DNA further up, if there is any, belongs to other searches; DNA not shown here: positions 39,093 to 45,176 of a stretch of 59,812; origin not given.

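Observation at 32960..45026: Five-gene co-directional cell-surface module: giant fibre, Wzy_C-TPR, dockerin protein and two cohesin-like anchors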

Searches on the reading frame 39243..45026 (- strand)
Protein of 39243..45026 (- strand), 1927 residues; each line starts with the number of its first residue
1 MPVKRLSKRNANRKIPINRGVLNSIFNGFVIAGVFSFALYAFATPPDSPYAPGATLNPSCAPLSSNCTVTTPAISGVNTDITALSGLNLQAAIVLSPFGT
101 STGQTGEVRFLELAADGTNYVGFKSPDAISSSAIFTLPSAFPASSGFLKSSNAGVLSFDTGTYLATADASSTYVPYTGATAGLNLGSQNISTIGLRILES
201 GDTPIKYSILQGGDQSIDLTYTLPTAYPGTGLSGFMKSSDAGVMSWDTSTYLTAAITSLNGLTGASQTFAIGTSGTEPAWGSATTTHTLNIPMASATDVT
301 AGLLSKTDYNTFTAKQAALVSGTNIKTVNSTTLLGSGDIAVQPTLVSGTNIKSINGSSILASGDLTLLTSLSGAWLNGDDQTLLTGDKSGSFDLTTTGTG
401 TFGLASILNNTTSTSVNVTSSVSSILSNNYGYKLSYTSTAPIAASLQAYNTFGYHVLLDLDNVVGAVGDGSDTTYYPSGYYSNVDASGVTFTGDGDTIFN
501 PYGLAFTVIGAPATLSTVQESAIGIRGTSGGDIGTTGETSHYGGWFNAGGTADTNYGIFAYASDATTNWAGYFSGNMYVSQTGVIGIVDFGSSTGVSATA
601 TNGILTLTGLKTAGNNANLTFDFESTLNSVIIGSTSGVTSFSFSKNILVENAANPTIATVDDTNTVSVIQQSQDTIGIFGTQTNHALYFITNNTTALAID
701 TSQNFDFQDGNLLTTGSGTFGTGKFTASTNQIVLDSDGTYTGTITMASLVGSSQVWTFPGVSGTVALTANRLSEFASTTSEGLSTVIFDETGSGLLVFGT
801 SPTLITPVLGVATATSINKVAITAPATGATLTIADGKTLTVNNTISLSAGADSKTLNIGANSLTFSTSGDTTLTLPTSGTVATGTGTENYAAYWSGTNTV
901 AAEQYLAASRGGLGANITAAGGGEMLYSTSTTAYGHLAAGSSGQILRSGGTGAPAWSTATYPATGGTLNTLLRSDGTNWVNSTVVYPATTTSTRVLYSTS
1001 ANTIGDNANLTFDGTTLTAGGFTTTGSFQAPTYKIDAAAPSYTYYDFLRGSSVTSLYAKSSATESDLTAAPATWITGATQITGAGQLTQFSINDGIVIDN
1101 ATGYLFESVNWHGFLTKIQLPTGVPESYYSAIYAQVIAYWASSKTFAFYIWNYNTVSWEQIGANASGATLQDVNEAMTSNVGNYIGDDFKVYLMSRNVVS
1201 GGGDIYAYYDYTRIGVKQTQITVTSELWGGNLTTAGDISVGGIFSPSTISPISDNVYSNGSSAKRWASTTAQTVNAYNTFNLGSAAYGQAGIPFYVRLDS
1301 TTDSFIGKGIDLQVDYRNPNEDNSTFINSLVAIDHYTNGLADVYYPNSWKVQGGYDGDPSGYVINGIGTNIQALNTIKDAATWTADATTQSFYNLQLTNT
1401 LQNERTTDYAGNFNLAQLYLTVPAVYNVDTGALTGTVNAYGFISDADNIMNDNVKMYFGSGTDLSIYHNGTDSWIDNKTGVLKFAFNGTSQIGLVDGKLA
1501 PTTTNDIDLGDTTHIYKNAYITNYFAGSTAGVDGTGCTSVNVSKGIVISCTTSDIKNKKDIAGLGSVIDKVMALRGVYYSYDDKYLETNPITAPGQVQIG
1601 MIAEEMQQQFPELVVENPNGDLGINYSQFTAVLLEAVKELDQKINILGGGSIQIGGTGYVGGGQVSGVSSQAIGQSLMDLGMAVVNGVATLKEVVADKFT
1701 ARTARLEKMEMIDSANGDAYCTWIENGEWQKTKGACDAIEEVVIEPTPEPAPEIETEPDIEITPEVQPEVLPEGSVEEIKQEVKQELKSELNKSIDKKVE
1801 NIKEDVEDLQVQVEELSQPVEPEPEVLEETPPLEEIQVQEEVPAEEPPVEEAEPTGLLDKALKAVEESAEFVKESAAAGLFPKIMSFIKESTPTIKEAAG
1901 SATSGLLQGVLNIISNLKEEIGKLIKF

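Call 5: search_protein_families(library=pfam, proteins=[window:39243-45026:-], max_evalue=1)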
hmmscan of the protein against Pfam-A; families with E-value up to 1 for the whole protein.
window:39243-45026:- (1927 aa): 3 families
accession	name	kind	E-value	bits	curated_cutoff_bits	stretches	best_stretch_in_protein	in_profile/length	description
PF13884.11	Peptidase_S74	-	3.9e-08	33.9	22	1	1553-1614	1-57/58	Chaperone of endosialidase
PF25621.1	PhiKZ_gp244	-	0.082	13.5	27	1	1174-1270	18-111/116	Bacteriophage PhiKZ capsid decoration protein gp244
PF15679.10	DUF4665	-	0.72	10.9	27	0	1781-1836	30-87/99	Domain of unknown function (DUF4665)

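Call 6: search_protein_families(library=ncbifam, proteins=[window:39243-45026:-], max_evalue=1)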
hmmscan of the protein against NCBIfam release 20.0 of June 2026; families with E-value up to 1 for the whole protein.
window:39243-45026:- (1927 aa): 1 family
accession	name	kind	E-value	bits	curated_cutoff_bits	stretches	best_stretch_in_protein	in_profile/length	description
NF038218.1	IcmG_DotF_IVB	equivalog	0.11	12.2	200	1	1753-1820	103-168/266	type IVB secretion system protein IcmG/DotF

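Call 45: search_solved_structures(query=window:39243-45026:-, max_evalue=1)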
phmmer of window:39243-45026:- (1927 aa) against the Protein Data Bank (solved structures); distinct sequences matched with E-value up to 1: 2.
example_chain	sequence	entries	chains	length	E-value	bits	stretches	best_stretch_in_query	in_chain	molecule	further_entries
6g6o_A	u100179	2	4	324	0.0044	17.6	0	632-661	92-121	Ika8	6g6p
6g6q_A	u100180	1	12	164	0.16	12.5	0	632-661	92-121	Ika4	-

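Call 47: search_protein_families(library=phrogs, proteins=[window:39243-45026:-], max_evalue=0.01)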
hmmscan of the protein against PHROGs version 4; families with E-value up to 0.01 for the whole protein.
window:39243-45026:- (1927 aa): 3 families
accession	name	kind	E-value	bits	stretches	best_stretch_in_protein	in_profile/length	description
phrog_25848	-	tail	1.5e-14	54.1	1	1552-1647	504-587/598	tail fiber protein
phrog_33119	-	tail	1.4e-09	38.1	1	1476-1647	476-630/643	long tail fiber protein distal subunit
phrog_6121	-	head and packaging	0.00017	22.2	1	1502-1629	275-387/392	virion structural protein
